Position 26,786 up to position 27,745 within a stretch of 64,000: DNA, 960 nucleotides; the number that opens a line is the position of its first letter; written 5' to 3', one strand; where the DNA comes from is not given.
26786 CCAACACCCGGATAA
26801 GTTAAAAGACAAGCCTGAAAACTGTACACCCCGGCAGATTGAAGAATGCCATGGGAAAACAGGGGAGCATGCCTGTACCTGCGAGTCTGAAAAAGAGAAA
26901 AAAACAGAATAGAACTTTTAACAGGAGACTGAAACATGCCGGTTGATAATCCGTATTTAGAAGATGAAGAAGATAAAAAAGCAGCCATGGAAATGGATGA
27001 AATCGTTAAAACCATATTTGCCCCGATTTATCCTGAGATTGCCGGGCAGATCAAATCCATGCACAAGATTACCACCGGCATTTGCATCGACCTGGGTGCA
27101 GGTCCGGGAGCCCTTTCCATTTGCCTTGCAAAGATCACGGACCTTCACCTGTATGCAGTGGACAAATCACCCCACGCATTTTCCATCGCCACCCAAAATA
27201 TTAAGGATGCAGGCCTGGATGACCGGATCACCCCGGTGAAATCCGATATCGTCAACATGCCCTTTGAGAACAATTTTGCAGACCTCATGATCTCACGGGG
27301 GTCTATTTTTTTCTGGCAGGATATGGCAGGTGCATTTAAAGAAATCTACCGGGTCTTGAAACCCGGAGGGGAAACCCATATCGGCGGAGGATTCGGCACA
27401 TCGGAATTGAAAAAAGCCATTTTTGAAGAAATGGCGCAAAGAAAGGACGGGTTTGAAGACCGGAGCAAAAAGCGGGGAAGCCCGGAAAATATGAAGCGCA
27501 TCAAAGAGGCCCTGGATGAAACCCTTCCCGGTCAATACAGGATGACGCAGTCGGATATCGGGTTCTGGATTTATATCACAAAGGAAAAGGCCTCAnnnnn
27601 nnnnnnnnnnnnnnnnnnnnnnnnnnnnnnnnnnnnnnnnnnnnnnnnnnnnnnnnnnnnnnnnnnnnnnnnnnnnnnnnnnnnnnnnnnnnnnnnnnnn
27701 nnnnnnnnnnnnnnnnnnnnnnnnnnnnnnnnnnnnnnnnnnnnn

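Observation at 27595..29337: Cytoplasmic radical SAM enzyme carrying a substrate-binding-protein lobe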

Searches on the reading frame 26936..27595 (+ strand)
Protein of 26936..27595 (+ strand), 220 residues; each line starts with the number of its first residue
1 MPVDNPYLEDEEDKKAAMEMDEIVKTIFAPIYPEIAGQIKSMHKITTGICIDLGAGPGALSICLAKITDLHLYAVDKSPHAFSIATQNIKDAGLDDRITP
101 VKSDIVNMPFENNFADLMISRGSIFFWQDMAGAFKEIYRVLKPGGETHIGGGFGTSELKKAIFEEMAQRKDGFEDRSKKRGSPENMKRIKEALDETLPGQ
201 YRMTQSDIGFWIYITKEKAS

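Call 6: search_protein_families(library=pfam, proteins=[window:26936-27595:+], max_evalue=0.001)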
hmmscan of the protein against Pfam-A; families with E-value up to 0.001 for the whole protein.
window:26936-27595:+ (220 aa): 11 families
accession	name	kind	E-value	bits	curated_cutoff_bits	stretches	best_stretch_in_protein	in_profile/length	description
PF08241.18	Methyltransf_11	-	1.2e-18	68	21.2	1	52-146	2-92/95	Methyltransferase domain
PF13649.12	Methyltransf_25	-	1.7e-17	64.3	27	1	51-145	2-97/97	Methyltransferase domain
PF13847.12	Methyltransf_31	-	1.1e-14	54.7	27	1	51-163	8-123/145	Methyltransferase domain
PF08242.18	Methyltransf_12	-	5.6e-09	37.1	30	1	51-145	1-96/98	Methyltransferase domain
PF01209.24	Ubie_methyltran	-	2.7e-08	33.9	20.1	1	44-149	45-151/233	ubiE/COQ5 methyltransferase family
PF02475.24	TRM5-TYW2_MTfase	-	8.7e-08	32.7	28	1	49-114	39-105/164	TRM5/TYW2 methyltransferase domain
PF05175.20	MTS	-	2.8e-07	30.8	23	1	41-119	26-103/170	Methyltransferase small domain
PF06325.19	PrmA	-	2.1e-06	27.9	22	1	49-120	164-232/296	Ribosomal protein L11 methyltransferase (PrmA)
PF13489.12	Methyltransf_23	-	2.8e-05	24.3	27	1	46-145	22-112/164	Methyltransferase domain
PF01728.25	FtsJ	-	0.00017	22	24.1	1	46-125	21-94/181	FtsJ-like methyltransferase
PF05148.21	Methyltransf_8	-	0.00054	20.3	27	0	94-151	104-158/219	Hypothetical methyltransferase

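Call 10: search_protein_families(library=ncbifam, proteins=[window:26936-27595:+], max_evalue=0.01)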
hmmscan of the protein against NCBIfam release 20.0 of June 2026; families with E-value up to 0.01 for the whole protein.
window:26936-27595:+ (220 aa): 48 families (the best 25 are shown)
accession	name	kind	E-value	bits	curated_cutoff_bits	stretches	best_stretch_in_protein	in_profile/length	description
NF001244.0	PRK00216.1-5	equivalog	2.2e-11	43.5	216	1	39-149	41-153/236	bifunctional demethylmenaquinone methyltransferase/2-methoxy-6-polyprenyl-1,4-benzoquinol methylase UbiE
NF008823.0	PRK11873.1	subfamily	4.1e-11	42.9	263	1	43-162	73-194/272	arsenite methyltransferase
NF052510.1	methyltran_MpqE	exception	1.1e-10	41.3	335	1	40-146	40-148/234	methyl-plastoquinone biosynthesis methyltransferase MpqE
TIGR02072.1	BioC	equivalog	1.5e-10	41.3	184.95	1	44-149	32-132/244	malonyl-ACP O-methyltransferase BioC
TIGR03534.1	RF_mod_PrmC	equivalog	2.9e-10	40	199.1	1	48-120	90-162/253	peptide chain release factor N(5)-glutamine methyltransferase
TIGR01934.1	MenG_MenH_UbiE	subfamily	3.9e-10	39.4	158.35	1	43-149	36-141/223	ubiquinone/menaquinone biosynthesis methyltransferase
TIGR00536.1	hemK_fam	subfamily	5.9e-10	38.7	115.5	1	50-120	118-188/286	HemK family protein methyltransferase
NF045667.1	MTase_DVU1556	equivalog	7.8e-10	38.6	155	1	50-146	26-116/213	DVU_1556 family methyltransferase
NF041537.1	ArsM_AhpD_UU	exception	1.8e-09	36.9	510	1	41-162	70-193/345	arsenite methyltransferase/AhpD domain selenoprotein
NF041536.1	ArsM_DUF2284_UU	exception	2.9e-09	35.8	575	1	37-162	66-193/459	arsenite methyltransferase/DUF2284 domain selenoprotein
TIGR03533.1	L3_gln_methyl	equivalog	9.6e-09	35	229.7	1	44-120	119-195/284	50S ribosomal protein L3 N(5)-glutamine methyltransferase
NF041675.1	sarc_dimgly_tmase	equivalog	7.8e-08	32.6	550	1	49-147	69-167/278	sarcosine/dimethylglycine N-methyltransferase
NF007610.0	PRK10258.1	equivalog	2e-07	30.6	342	1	49-176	45-159/251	malonyl-ACP O-methyltransferase BioC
NF047649.1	MTase_UXPK_star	exception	6.3e-07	28.7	460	1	42-147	72-179/283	methyltransferase/UXPK-star double selenoprotein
NF043040.1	corrin_prot_MT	hypoth_equivalog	7.2e-07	28.8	180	1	49-149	44-147/216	corrinoid protein-associated methyltransferase CpaM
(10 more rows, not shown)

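Call 40: search_solved_structures(query=window:26936-27595:+, max_evalue=0.00001, show_alignments=1)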
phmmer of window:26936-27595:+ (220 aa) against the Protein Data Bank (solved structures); distinct sequences matched with E-value up to 0.00001: 16.
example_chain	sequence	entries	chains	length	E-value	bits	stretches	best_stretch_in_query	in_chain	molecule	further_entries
3dlc_A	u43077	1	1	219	1.1e-65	224.7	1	12-217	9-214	Putative S-adenosyl-L-methionine-dependent Methyltransferase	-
8zc8_A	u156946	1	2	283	1.1e-09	41.8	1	50-149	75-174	MitM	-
21zq_A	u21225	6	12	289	1.1e-09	41.7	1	50-149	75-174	MitM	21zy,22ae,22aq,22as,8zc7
4krh_A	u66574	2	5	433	1.9e-08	37.6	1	50-170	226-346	Phosphoethanolamine N-methyltransferase 2 | Phospholethanolamine N-methyltransferase 2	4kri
4ine_A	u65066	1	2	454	9.3e-08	35.4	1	50-158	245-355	Protein PMT-2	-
3bus_A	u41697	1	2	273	2.8e-07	33.8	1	50-150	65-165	Methyltransferase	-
5wp5_A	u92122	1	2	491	1.5e-06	31.4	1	50-166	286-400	Phosphomethylethanolamine N-methyltransferase 2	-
5wp4_A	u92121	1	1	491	1.8e-06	31.2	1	50-168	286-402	Phosphoethanolamine N-methyltransferase 1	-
1nv8_A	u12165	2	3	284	2.6e-06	30.7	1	44-119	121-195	hemK protein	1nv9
1sg9_A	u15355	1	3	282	2.6e-06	30.7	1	44-119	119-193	hemK protein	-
1vq1_A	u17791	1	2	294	2.8e-06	30.5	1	44-119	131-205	N5-glutamine methyltransferase, HemK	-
3f4k_A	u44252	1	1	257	3e-06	30.5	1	42-150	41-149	Putative methyltransferase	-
3svz_A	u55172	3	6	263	3.2e-06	30.4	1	42-150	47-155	Putative methyltransferase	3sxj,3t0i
3mgg_A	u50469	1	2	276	4.2e-06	30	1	51-155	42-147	Methyltransferase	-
2yx1_A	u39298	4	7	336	6.3e-06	29.4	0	23-114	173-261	Hypothetical protein MJ0883 | Uncharacterized protein MJ0883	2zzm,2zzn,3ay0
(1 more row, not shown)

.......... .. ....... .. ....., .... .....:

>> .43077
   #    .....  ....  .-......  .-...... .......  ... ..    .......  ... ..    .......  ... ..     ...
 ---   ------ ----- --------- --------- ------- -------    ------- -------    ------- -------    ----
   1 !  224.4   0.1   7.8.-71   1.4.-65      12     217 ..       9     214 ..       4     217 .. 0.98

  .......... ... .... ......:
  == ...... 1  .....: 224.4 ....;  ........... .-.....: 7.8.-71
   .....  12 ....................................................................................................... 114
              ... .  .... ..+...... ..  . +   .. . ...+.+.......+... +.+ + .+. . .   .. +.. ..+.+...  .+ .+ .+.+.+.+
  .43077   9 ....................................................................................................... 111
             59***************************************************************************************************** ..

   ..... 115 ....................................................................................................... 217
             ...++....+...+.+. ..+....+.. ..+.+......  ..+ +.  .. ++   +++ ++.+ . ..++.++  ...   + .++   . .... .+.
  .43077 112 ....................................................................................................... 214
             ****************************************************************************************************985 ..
